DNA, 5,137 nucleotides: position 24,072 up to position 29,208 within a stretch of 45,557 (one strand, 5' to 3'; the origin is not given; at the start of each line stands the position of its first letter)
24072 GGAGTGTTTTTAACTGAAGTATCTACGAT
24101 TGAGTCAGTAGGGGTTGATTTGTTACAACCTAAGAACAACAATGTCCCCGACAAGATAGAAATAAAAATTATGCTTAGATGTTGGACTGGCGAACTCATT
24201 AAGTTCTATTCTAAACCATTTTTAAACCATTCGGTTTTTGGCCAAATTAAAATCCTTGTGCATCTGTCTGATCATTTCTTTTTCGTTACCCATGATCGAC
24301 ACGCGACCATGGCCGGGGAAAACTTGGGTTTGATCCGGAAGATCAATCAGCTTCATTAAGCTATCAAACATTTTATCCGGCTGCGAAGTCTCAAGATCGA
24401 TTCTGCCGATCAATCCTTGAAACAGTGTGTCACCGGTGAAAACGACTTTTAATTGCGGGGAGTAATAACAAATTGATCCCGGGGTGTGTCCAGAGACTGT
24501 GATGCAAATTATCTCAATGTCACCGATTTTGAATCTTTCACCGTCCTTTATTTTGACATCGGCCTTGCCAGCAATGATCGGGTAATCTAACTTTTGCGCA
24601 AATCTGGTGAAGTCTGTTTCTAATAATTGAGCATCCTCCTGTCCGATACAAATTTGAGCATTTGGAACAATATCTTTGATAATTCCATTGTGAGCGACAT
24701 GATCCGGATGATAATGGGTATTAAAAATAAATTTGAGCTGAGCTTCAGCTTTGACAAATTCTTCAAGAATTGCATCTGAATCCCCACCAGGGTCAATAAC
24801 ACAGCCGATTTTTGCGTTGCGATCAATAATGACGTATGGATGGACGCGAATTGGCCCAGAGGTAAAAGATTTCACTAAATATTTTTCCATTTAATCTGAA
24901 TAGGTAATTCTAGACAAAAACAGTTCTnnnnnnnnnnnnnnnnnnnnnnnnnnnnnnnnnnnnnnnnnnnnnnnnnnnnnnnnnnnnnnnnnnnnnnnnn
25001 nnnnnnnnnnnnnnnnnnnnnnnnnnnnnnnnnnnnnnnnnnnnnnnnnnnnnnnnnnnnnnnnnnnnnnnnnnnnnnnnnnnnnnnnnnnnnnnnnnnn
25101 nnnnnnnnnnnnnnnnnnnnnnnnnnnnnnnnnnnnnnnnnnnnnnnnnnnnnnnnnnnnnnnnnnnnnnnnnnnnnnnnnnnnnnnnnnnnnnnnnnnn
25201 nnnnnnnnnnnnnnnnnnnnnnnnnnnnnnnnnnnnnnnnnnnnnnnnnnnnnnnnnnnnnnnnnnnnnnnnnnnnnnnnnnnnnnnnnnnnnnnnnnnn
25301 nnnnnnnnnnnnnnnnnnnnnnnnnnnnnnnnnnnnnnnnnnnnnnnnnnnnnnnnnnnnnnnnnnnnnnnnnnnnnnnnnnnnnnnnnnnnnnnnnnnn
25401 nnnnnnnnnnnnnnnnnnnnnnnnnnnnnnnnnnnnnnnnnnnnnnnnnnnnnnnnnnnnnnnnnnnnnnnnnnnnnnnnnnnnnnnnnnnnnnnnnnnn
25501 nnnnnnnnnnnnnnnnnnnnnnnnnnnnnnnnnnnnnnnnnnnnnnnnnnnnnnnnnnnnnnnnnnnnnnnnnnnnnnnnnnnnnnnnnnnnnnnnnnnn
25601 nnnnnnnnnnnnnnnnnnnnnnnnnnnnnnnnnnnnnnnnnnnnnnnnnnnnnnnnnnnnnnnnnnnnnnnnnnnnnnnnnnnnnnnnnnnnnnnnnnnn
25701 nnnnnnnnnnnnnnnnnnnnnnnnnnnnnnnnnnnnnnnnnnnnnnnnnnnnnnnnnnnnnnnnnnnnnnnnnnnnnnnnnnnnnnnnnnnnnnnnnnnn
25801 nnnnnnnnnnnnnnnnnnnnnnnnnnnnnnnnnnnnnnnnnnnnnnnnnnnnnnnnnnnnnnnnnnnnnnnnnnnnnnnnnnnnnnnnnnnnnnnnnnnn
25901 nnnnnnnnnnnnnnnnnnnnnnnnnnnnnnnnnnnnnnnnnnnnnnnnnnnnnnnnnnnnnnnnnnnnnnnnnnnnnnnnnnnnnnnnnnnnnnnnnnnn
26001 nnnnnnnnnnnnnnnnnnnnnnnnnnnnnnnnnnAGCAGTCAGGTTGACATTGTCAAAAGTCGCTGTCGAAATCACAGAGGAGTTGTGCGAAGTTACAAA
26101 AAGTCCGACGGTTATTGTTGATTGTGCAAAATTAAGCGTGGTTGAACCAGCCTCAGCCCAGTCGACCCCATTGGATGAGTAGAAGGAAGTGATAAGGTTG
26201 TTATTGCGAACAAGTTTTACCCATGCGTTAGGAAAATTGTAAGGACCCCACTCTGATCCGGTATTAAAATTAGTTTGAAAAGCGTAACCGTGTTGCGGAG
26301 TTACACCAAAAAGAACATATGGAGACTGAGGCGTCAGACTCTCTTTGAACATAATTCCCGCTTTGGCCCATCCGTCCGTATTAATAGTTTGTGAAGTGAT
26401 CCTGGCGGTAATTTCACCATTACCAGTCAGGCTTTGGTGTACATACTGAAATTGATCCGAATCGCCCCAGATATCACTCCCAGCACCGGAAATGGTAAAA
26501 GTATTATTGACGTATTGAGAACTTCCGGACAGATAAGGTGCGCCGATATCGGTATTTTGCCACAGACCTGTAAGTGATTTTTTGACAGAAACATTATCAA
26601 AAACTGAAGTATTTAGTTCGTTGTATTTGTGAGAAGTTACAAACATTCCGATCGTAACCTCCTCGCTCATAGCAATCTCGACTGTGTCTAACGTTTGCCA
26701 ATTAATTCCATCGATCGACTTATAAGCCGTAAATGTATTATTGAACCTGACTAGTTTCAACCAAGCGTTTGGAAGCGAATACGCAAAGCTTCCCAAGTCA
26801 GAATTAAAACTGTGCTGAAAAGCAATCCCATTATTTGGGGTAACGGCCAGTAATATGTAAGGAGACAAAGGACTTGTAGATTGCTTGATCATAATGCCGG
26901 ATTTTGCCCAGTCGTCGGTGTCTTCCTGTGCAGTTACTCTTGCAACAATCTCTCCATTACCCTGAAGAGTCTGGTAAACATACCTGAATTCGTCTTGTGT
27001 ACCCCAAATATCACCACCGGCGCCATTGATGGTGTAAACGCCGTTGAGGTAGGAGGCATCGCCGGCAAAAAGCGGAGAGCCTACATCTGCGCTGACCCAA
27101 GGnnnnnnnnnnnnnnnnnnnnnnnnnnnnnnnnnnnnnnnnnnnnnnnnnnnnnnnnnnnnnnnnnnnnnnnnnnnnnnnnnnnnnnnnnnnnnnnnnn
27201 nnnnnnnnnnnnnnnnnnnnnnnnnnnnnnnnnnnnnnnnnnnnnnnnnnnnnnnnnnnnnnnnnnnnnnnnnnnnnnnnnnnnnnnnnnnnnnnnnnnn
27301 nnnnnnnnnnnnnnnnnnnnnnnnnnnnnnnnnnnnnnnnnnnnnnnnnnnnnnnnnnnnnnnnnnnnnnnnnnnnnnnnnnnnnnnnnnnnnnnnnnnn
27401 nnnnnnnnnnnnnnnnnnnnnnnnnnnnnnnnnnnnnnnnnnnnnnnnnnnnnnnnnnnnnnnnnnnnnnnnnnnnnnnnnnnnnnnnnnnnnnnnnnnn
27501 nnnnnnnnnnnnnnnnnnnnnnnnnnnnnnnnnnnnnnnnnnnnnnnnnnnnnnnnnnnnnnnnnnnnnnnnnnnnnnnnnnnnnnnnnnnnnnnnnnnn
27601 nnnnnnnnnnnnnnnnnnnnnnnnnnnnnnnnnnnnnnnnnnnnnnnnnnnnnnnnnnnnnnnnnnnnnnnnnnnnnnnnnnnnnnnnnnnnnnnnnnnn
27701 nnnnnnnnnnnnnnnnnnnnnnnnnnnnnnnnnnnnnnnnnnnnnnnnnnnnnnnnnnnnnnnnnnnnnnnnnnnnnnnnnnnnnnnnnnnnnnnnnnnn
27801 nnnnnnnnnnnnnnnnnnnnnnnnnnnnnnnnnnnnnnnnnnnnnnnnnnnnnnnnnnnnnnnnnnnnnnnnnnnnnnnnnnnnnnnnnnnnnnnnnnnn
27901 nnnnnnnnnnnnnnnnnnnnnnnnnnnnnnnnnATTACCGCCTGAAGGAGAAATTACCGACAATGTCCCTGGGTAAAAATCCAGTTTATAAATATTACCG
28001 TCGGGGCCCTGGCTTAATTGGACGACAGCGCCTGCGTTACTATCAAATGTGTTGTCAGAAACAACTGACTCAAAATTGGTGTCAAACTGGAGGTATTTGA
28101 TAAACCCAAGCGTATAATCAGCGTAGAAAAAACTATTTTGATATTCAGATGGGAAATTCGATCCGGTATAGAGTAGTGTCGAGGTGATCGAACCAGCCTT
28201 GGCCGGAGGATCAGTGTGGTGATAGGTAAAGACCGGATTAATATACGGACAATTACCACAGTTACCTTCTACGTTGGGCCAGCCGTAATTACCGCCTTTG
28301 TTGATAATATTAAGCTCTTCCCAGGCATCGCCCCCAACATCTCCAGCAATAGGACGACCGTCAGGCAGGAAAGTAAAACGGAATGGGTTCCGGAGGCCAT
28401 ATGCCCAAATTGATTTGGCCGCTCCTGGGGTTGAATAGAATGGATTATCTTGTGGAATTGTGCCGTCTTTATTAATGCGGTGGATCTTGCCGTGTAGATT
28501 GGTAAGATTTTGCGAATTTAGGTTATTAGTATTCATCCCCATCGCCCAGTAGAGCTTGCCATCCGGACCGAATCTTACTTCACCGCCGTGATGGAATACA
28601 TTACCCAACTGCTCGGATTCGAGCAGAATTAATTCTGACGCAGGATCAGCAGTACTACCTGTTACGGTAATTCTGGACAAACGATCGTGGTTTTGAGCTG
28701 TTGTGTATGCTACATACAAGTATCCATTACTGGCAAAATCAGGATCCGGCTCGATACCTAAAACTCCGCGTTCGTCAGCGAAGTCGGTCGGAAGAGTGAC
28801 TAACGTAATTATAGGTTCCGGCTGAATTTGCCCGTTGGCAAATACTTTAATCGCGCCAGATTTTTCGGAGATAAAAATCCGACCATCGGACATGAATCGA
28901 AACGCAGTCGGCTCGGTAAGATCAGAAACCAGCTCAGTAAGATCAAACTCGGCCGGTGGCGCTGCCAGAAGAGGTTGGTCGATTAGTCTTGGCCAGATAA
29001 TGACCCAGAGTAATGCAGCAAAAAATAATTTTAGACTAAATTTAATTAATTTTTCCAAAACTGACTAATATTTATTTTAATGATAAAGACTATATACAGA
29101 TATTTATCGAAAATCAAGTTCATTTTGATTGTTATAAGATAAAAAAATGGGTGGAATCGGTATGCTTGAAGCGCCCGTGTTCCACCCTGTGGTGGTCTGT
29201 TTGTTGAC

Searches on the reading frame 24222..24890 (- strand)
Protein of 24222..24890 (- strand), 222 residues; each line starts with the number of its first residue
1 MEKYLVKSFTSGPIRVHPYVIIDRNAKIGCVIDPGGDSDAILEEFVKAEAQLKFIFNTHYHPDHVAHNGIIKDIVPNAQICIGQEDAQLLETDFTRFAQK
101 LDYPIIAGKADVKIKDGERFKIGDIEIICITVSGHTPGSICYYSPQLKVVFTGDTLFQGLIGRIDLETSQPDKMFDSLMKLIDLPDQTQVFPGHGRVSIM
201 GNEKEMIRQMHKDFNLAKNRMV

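Call 9: search_protein_families(library=pfam, proteins=[window:24222-24890:-], max_evalue=0.001)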
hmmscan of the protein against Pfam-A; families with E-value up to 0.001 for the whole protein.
window:24222-24890:- (222 aa): 3 families
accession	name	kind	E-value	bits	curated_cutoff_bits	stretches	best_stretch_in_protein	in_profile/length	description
PF00753.33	Lactamase_B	-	9.2e-26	91.4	22.7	1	19-194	9-196/196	Metallo-beta-lactamase superfamily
PF19583.5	ODP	-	1.7e-09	38.3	27.2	1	14-161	1-141/194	ODP family beta lactamase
PF12706.13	Lactamase_B_2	-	0.00025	21.1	27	1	32-155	5-143/200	Beta-lactamase superfamily domain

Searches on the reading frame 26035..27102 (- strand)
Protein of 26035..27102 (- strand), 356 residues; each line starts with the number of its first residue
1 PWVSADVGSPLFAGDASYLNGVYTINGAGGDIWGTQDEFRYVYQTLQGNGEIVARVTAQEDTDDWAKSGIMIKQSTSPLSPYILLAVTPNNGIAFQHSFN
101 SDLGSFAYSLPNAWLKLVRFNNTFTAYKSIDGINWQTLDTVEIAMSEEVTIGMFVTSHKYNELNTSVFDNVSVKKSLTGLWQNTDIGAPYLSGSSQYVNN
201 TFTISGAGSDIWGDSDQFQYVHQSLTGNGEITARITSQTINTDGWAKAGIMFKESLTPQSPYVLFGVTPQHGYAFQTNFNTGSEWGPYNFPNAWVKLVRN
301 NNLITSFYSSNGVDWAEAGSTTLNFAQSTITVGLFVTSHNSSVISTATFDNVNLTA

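Call 107: search_solved_structures(query=window:26035-27102:-, max_evalue=0.01)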
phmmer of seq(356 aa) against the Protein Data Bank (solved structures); distinct sequences matched with E-value up to 0.01: 0.

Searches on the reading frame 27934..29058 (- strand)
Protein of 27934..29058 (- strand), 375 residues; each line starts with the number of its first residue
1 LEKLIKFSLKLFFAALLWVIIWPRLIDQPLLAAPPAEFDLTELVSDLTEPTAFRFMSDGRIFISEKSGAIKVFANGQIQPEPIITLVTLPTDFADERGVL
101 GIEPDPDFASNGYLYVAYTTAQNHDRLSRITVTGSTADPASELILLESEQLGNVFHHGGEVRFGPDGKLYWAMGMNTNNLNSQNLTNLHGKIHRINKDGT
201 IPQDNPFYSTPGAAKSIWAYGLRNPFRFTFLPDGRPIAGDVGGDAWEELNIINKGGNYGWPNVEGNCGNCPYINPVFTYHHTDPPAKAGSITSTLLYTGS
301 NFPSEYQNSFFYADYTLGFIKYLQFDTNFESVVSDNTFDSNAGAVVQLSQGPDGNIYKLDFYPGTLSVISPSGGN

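Call 106: search_solved_structures(query=window:27934-29058:-, max_evalue=0.001)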
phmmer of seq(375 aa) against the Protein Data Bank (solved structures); distinct sequences matched with E-value up to 0.001: 13.
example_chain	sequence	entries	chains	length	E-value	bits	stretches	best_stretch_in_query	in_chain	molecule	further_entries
3a9g_A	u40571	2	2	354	1.5e-32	116.3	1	37-288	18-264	Putative uncharacterized protein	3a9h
2ism_A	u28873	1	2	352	3.8e-28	101.8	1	40-293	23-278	Putative oxidoreductase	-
2g8s_A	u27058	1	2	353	6e-26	94.6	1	34-371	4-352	Glucose/sorbosone dehydrogenases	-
8re0_A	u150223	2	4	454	1.8e-25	93.1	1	33-272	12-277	Quinoprotein glucose dehydrogenase B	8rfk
5min_A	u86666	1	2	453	1.8e-25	93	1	33-272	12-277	Quinoprotein glucose dehydrogenase B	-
1c9u_A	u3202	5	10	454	2e-25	92.9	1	33-272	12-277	SOLUBLE QUINOPROTEIN GLUCOSE DEHYDROGENASE | PROTEIN (SOLUBLE QUINOPROTEIN GLUCOSE DEHYDROGENASE) | Quinoprotein glucose dehydrogenase B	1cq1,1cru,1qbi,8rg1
3das_A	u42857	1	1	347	5.1e-25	91.5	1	44-288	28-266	Putative oxidoreductase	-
7cdy_A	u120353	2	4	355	8.1e-24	87.6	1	42-359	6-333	glucose dehydrogenase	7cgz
7pgm_A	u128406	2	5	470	8e-17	64.5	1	38-228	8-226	Hedgehog-interacting protein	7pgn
2wfx_B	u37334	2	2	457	8.1e-17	64.5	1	38-228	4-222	HEDGEHOG-INTERACTING PROTEIN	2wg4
2wft_A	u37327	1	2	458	8.2e-17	64.5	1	38-228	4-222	HEDGEHOG-INTERACTING PROTEIN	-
2wg3_C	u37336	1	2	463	8.3e-17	64.5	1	38-228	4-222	HEDGEHOG-INTERACTING PROTEIN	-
3ho3_A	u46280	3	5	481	8.4e-17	64.5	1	38-228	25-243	Hedgehog-interacting protein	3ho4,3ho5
